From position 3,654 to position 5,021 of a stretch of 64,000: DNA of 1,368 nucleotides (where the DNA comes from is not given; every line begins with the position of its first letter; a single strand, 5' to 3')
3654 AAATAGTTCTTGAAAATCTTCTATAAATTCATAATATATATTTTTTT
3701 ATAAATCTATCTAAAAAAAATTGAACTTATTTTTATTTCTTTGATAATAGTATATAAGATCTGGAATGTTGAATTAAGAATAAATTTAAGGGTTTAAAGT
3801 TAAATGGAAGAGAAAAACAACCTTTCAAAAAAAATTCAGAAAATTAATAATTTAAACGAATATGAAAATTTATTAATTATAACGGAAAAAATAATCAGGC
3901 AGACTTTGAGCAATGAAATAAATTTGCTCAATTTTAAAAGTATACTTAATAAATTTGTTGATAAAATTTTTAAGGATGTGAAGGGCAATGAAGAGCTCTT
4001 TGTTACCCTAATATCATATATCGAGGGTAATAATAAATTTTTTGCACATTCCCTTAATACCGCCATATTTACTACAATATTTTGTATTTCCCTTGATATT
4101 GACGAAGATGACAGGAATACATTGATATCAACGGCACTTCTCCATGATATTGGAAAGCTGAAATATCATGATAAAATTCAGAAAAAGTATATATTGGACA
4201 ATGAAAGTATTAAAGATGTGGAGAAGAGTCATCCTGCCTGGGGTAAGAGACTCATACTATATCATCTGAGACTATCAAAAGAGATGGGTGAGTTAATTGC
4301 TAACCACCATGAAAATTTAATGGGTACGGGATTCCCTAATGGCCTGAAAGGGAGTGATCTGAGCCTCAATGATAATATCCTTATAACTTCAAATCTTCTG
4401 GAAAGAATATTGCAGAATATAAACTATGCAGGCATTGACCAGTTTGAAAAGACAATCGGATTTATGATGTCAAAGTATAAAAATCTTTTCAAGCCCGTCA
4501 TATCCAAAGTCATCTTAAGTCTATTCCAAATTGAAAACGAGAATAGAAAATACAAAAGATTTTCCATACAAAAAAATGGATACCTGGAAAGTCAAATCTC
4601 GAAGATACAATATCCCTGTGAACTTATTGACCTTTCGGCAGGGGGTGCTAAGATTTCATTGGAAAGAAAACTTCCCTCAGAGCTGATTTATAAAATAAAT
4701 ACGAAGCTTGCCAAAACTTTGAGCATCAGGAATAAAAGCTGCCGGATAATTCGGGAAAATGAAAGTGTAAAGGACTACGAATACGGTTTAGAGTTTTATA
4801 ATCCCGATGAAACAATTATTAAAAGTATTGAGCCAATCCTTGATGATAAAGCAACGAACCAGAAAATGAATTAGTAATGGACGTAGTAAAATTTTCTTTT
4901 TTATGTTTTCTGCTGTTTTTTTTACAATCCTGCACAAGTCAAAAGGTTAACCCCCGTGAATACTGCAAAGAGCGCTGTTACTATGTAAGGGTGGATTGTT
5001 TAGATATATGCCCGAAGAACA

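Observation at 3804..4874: HD-GYP-like phosphodiesterase domain fused to a PilZ c-di-GMP receptor domain (GYP motif altered to GFP, Asp replaced)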

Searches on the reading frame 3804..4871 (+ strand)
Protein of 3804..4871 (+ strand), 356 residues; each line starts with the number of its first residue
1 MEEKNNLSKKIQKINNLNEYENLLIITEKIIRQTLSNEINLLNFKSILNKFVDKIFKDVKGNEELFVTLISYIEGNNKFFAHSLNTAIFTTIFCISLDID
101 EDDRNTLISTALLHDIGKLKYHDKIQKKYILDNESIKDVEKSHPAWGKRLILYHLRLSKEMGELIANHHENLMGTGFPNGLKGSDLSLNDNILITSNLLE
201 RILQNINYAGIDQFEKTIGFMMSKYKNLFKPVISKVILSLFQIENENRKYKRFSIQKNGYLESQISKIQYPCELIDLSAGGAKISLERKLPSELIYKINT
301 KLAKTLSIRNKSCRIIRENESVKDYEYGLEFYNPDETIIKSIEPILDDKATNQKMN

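Call 3: search_protein_families(library=pfam, proteins=[window:3804-4871:+], max_evalue=10)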
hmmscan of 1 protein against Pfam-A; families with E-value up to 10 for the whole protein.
window:3804-4871:+ (356 aa): 7 families
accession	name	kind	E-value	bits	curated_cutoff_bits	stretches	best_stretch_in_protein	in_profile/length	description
PF01966.28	HD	-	5.2e-15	56.2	22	1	80-193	2-107/116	HD domain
PF13487.12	HD_5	-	3.3e-13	50.2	27.2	1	90-203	25-140/170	HD domain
PF07238.19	PilZ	-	3.9e-09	37.2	22.5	1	246-342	1-96/102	PilZ domain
PF08668.18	HDOD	-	0.00026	21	22.9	1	76-143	92-157/196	HDOD domain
PF25104.1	DUF7812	-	0.053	12.6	27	1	28-105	269-347/488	Domain of unknown function (DUF7812)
PF21447.3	Ppx-GppA_III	-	0.12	12.6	27.3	1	99-171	41-118/177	Ppx/GppA phosphatase, domain III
PF18019.7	Cas3_HD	-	0.14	12.6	23.1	1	100-169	50-129/207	Cas3, HD domain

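Call 4: search_protein_families(library=ncbifam, proteins=[window:3804-4871:+], max_evalue=10)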
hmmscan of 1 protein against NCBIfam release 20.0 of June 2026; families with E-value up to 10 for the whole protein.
window:3804-4871:+ (356 aa): 6 families
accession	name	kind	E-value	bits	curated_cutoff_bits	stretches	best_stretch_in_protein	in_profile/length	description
NF053512.1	nitric_RR_NosR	exception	4.3e-18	65.6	400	1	41-251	156-364/422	response regulator c-di-GMP phosphodiesterase, NosR family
TIGR00277.1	HDIG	domain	1.1e-07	31.6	27.6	1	79-170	5-83/84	HDIG domain-containing metalloprotein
TIGR01596.1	cas3_HD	equivalog_domain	0.00017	21.7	43.45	1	82-217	4-135/178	CRISPR-associated endonuclease Cas3''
TIGR03276.1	Phn-HD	hypoth_equivalog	0.012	15.2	214.6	1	94-168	33-98/179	phosphonate degradation HD-domain oxygenase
TIGR02161.1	napC_nirT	subfamily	0.089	12.7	310.6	1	49-87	85-123/185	periplasmic nitrate (or nitrite) reductase c-type cytochrome, NapC/NirT family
TIGR02621.3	cas3_GSU0051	exception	0.37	9.5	400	1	81-119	673-711/854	type I-G CRISPR-associated helicase/endonuclease Cas3g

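Call 5: search_solved_structures(query=window:3804-4871:+, max_evalue=10, show_alignments=3)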
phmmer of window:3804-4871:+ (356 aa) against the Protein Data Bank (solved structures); distinct sequences matched with E-value up to 10: 6.
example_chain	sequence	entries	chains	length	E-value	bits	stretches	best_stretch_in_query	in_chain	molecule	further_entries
5z7c_A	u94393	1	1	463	4.9e-16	62.1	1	77-225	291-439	3'3'-cGAMP-specific phosphodiesterase 3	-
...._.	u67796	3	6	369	8.8e-12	48.1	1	60-239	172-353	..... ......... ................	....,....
3tm8_A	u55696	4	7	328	8.3e-06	28.5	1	62-214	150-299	Uncharacterized protein | Uncharacterized protein Bd1817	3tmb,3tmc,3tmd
9rbz_A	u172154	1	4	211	1.7e-05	27.4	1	68-219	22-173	HD domain/sensory box protein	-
9rc0_A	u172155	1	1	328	4.1e-05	26.2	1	64-218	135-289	HD domain/sensory box protein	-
4r8z_A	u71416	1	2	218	0.0074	18.8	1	106-198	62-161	Cyclic di-GMP phosphodiesterase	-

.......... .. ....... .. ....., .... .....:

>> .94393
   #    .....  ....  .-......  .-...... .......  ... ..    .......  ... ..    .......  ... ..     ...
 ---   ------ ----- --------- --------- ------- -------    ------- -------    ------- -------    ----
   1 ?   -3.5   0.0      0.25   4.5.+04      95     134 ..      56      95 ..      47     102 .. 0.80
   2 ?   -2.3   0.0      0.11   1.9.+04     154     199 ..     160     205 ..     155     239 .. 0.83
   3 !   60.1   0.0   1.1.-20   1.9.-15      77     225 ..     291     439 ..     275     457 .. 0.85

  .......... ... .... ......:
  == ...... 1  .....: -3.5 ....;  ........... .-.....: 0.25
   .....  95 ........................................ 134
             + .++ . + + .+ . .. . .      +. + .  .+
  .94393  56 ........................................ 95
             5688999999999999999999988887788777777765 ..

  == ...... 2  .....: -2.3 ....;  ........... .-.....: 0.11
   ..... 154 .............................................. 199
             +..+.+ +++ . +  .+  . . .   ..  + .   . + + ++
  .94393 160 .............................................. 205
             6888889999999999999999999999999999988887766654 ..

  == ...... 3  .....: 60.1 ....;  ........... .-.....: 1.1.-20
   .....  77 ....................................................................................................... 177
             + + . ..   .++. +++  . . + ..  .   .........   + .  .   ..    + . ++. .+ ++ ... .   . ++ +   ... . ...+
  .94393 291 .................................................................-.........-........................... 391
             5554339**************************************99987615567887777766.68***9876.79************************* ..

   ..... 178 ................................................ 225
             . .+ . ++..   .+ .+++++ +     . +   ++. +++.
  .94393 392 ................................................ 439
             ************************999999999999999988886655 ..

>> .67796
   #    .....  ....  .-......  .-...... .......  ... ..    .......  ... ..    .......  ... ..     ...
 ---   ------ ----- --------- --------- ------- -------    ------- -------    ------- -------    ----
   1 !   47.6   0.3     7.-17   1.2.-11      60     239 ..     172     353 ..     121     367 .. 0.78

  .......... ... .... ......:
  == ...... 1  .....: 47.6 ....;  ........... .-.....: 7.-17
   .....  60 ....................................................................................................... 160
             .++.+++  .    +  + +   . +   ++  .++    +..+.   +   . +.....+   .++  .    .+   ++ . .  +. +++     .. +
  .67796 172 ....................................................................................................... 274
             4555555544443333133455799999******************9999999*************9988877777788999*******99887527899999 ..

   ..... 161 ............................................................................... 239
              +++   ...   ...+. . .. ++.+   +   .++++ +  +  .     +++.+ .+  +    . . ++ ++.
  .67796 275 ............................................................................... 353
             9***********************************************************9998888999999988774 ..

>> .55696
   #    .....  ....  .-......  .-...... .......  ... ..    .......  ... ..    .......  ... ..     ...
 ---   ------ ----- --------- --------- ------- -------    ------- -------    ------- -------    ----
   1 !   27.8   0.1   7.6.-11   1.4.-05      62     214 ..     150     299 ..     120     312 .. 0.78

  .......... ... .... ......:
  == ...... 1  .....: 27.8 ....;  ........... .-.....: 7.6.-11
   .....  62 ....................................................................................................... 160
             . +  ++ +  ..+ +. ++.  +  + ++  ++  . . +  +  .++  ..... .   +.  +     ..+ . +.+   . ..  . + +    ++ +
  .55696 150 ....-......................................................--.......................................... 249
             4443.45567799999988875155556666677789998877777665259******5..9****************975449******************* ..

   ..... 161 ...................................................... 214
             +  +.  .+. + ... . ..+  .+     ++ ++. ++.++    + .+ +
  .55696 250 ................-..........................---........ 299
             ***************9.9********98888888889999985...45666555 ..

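Call 7: find_homologous_proteins(query=window:3804-4871:+, max_evalue=0.00001)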
Query window:3804-4871:+ (356 aa): 109 proteins with E <= 0.00001 among 3286 candidates.
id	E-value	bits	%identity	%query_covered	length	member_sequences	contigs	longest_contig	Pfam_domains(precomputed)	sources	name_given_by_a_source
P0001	2.4e-225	765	100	100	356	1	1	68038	PF07238.20,PF13487.13,PF01966.29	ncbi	ncbi:HD domain-containing protein [Spirochaetota bacterium]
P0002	1.1e-88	316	45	97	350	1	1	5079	PF07238.20,PF13487.13,PF01966.29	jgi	jgi:response regulator RpfG family c-di-GMP phosphodiesterase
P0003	1.0e-82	296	40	95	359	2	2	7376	PF07238.20,PF13487.13,PF01966.29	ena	-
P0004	1.9e-81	292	41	97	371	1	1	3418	PF07238.20,PF01966.29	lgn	-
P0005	2.5e-66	242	40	94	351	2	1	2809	PF07238.20,PF13487.13,PF01966.29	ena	-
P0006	3.4e-61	225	37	96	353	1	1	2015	PF07238.20,PF13487.13,PF01966.29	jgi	jgi:HD-GYP domain-containing protein (c-di-GMP phosphodiesterase class II)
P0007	7.8e-17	80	32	52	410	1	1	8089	PF08668.19,PF13487.13,PF01966.29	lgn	-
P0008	2.0e-15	75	27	41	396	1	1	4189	PF08668.19,PF13487.13,PF01966.29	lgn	-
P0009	2.0e-15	75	34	37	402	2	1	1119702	PF08668.19,PF13487.13,PF01966.29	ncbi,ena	-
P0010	5.1e-15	74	31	54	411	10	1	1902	PF08668.19,PF13487.13,PF01966.29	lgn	-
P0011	8.6e-15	73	30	47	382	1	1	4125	PF08668.19,PF13487.13,PF01966.29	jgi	jgi:putative nucleotidyltransferase with HDIG domain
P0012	1.7e-14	72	34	36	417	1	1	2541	PF08668.19,PF13487.13,PF01966.29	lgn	-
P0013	4.4e-14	71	29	47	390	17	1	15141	PF08668.19,PF13487.13,PF01966.29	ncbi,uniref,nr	ncbi:HD domain-containing phosphohydrolase [Caldanaerobacter subterraneus]|uniref:HD domain-containi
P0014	9.6e-14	69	33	40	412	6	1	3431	PF08668.19,PF13487.13,PF01966.29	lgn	-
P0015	1.7e-13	69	30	56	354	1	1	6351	PF13487.13,PF01966.29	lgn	-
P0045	2.8e-9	55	24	78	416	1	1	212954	PF13487.13,PF01966.29,PF11871.14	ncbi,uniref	ncbi:HD-GYP domain-containing protein [Shewanella sp. CAL98-MNA-CIBAN-0140]|uniref:HD-GYP domain-con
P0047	3.4e-9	54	24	78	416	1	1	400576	PF13487.13,PF01966.29,PF11871.14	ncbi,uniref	ncbi:MAG: HD-GYP domain-containing protein [Shewanella psychromarinicola]|uniref:HD-GYP domain-conta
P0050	4.7e-9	54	23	91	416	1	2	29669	PF13487.13,PF01966.29,PF11871.14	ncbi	ncbi:HD-GYP domain-containing protein [Shewanella sp. A14]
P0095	1.2e-6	46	24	55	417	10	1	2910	PF13487.13,PF01966.29,PF11871.14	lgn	-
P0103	5.4e-6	44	26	50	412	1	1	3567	PF13487.13,PF01966.29,PF11871.14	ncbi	-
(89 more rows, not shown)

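Call 16: find_encoding_contigs(protein=P0003, flank=5000, max_places=3)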
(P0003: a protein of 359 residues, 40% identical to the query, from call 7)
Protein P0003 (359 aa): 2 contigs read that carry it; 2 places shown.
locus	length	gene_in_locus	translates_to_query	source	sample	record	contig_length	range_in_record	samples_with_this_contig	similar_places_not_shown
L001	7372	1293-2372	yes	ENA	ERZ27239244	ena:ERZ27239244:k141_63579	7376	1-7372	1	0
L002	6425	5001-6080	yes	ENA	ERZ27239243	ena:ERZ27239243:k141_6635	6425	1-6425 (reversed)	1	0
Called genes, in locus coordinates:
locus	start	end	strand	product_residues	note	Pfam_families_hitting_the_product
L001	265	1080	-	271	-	PF00561:Abhydrolase_1, PF12146:Hydrolase_4, PF12697:Abhydrolase_6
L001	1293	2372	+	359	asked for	PF13487:HD_5, PF01966:HD, PF07238:PilZ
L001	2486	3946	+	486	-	PF25302:NADase_transloc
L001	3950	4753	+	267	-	PF04294:VanW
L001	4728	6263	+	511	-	-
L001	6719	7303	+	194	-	PF07603:Lcl_C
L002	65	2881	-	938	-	PF00497:SBP_bac_3, PF00512:HisKA (faint), PF02518:HATPase_c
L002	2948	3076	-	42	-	-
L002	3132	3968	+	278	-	PF00376:MerR, PF13411:MerR_1, PF06445:GyrI-like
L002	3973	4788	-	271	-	PF00561:Abhydrolase_1, PF12146:Hydrolase_4, PF12697:Abhydrolase_6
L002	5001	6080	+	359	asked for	PF13487:HD_5, PF01966:HD, PF07238:PilZ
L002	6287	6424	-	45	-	?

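Call 17: find_encoding_contigs(protein=P0002, flank=5000, max_places=3)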
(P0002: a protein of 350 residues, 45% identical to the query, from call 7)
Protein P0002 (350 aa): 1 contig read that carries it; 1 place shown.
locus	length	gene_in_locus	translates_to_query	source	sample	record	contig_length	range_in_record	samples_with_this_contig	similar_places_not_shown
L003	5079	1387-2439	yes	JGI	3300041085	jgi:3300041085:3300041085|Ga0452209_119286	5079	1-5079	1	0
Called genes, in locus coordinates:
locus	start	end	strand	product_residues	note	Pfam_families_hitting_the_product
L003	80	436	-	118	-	-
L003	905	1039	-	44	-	-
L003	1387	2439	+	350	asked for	PF13487:HD_5, PF01966:HD, PF07238:PilZ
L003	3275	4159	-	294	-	PF02219:MTHFR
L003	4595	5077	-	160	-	?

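Call 26: search_protein_representatives(alignment_id=A1)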
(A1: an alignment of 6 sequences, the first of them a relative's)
Query: 6 sequences, 352 profile positions. Proteins with E-value up to 0.001 (for the whole library): 61019; up to 1e-10: 7359; up to 1e-30: 27. The best 150 are listed.
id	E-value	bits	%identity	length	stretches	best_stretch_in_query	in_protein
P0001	1.7e-157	540.6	-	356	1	1-349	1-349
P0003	1.8e-156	537.2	-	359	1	3-348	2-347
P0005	2.4e-154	530.2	-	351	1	8-351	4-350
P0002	8.4e-154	528.4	-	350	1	2-347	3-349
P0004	1.3e-153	527.8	-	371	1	2-347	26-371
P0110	5.2e-109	381.1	-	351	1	2-348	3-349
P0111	4.0e-104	365.0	-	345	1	8-343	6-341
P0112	9.1e-95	334.2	-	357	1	7-337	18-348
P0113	1.3e-94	333.7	-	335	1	13-344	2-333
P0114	1.0e-69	251.8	-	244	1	4-243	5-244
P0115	2.2e-64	234.3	-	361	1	5-347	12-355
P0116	5.2e-63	229.8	-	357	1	10-348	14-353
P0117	1.6e-62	228.2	-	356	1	7-348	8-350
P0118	5.6e-62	226.4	-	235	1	113-340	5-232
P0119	2.3e-59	217.8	-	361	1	8-336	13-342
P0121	1.3e-55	205.5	-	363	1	13-346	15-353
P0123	5.6e-50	186.9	-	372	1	9-350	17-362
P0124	2.0e-38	149.0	-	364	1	12-240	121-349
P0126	1.1e-36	143.2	-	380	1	12-240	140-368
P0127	1.6e-36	142.7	-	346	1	5-240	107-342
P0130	1.3e-33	133.1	-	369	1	4-241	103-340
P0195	1.2e-20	90.4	-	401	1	44-348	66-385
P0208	3.5e-20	88.9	-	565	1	60-348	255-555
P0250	2.8e-19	85.9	-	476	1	8-348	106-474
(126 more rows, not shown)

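Call 29: search_protein_families(library=pfam, proteins=[P0124, P0126, P0127, P0130, P0195, P0208, P0250, P0115, P0121, P0110], max_evalue=0.001)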
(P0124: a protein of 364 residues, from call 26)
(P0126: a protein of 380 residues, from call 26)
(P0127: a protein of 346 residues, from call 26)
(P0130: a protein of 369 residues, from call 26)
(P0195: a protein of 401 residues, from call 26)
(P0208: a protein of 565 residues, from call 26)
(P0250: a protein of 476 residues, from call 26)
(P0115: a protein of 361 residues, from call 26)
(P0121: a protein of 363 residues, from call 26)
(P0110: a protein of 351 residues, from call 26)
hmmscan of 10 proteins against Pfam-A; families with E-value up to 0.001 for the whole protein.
P0124 (364 aa): 2 families
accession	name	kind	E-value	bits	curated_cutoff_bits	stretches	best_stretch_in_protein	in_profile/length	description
PF01966.28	HD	-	1.5e-12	48.3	22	1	191-305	4-110/116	HD domain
PF13487.12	HD_5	-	1.1e-11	45.2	27.2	1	192-339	18-167/170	HD domain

P0126 (380 aa): 3 families
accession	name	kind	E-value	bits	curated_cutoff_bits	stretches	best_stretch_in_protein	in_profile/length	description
PF13487.12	HD_5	-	7.3e-16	58.8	27.2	1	205-325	12-134/170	HD domain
PF01966.28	HD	-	2.1e-13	51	22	1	209-321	3-107/116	HD domain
PF08668.18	HDOD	-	2.7e-06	27.5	22.9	1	206-249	94-135/196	HDOD domain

P0127 (346 aa): 3 families
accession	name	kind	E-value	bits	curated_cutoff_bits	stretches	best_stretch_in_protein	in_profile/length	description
PF13487.12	HD_5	-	1.6e-17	64.3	27.2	1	182-334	15-169/170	HD domain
PF01966.28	HD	-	2.8e-17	63.5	22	1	182-299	2-111/116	HD domain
PF08668.18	HDOD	-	2.2e-06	27.8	22.9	1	179-272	93-195/196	HDOD domain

P0130 (369 aa): 3 families
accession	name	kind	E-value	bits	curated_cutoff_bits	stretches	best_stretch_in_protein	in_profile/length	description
PF01966.28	HD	-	4.9e-15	56.3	22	1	179-278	2-93/116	HD domain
PF13487.12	HD_5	-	6.2e-15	55.8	27.2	1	180-329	16-167/170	HD domain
PF08668.18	HDOD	-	0.00081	19.4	22.9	0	178-221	95-136/196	HDOD domain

P0195 (401 aa): 3 families
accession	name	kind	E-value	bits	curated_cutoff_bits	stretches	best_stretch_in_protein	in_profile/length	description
PF13487.12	HD_5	-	2.6e-40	138.4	27.2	1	95-259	3-170/170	HD domain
PF01966.28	HD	-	2.6e-21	76.5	22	1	108-228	3-116/116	HD domain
PF07238.19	PilZ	-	1e-11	45.5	22.5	1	280-384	1-101/102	PilZ domain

P0208 (565 aa): 7 families
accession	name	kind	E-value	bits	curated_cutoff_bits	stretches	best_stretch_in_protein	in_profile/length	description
PF13487.12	HD_5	-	9.2e-41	139.9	27.2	1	268-437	3-170/170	HD domain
PF01590.32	GAF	-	1.6e-19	71.2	22.4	1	113-248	2-133/133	GAF domain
PF01966.28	HD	-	6.6e-19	68.8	22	1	281-403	3-115/116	HD domain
PF13185.12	GAF_2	-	2.2e-15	57.5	28.6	1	111-249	2-136/136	GAF domain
PF07238.19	PilZ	-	2.6e-12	47.4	22.5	1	450-554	1-101/102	PilZ domain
PF13492.12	GAF_3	-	7.7e-09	36.5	27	1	112-250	1-129/129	GAF domain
PF11849.14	DUF3369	-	1.2e-07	32.6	27.2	1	88-256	12-167/168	Domain of unknown function (DUF3369)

P0250 (476 aa): 4 families
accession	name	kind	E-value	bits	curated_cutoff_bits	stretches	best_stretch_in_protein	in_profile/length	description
PF13487.12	HD_5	-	7.1e-42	143.5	27.2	1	182-352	2-170/170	HD domain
PF01966.28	HD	-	1.5e-18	67.6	22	1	196-318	3-115/116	HD domain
PF07238.19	PilZ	-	3.1e-08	34.3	22.5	1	365-472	1-100/102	PilZ domain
PF00672.30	HAMP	-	0.00013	22.7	25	0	83-126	3-51/53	HAMP domain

P0115 (361 aa): 4 families
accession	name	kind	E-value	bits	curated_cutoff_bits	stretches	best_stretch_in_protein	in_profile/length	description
PF07238.19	PilZ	-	2.5e-14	53.9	22.5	1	255-355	2-101/102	PilZ domain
PF01966.28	HD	-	7.2e-14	52.5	22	1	87-203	2-110/116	HD domain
PF13487.12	HD_5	-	6.9e-13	49.1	27.2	1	86-215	14-145/170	HD domain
PF08668.18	HDOD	-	0.00018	21.5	22.9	1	84-126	93-133/196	HDOD domain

P0121 (363 aa): 5 families
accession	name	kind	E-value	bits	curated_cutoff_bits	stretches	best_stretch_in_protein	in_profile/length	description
PF13487.12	HD_5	-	1.1e-17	64.7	27.2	1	83-214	16-148/170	HD domain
PF01966.28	HD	-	5.2e-16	59.4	22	1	82-197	2-108/116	HD domain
PF07238.19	PilZ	-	3.7e-11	43.7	22.5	1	252-353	3-100/102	PilZ domain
PF08668.18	HDOD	-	2.5e-07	30.8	22.9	1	80-173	94-195/196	HDOD domain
PF18019.7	Cas3_HD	-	3.8e-05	24.2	23.1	1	81-180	29-137/207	Cas3, HD domain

P0110 (351 aa): 4 families
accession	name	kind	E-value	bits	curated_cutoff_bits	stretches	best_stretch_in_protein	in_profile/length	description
PF13487.12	HD_5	-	3.3e-15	56.7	27.2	1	79-230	13-166/170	HD domain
PF01966.28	HD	-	7.9e-15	55.6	22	1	81-194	2-107/116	HD domain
PF07238.19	PilZ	-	1.4e-07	32.3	22.5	1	249-346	3-99/102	PilZ domain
PF08668.18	HDOD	-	2.6e-05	24.2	22.9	1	76-133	91-146/196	HDOD domain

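Call 31: predict_structure(alignment_id=A1)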
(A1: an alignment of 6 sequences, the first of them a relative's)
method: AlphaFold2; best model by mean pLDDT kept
length: 356 residues; sequences in the alignment: 6
mean_pLDDT: 75.8   pTM: 0.67
mean pLDDT of the five models: 75.8, 75.0, 73.1, 72.7, 70.5
residues with pLDDT >= 90: 80; 70-90: 173; 50-70: 55; < 50: 48
segments of 3 or more residues with pLDDT < 50: 1-12, 174-179, 246-254, 334-342, 345-356
pLDDT, mean of each block of 10 residues (from residue 1): 39 61 90 88 93 94 85 75 95 96 94 89 74 60 74 88 85 50 77 92 78 77 75 88 54 60 82 76 85 82 67 82 80 50 46 34
secondary structure, 60 per line:
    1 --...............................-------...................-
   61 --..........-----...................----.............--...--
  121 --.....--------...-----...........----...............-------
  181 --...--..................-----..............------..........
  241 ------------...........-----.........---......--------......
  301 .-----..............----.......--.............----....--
elements in order: H3-33 H41-59 H63-72 H78-96 H101-113 H123-127 H144-154 H159-173 H188-205 H211-224 H231-240 E253-263 E269-277 E281-286 E295-301 E307-320 E325-331 H334-346 H351-354
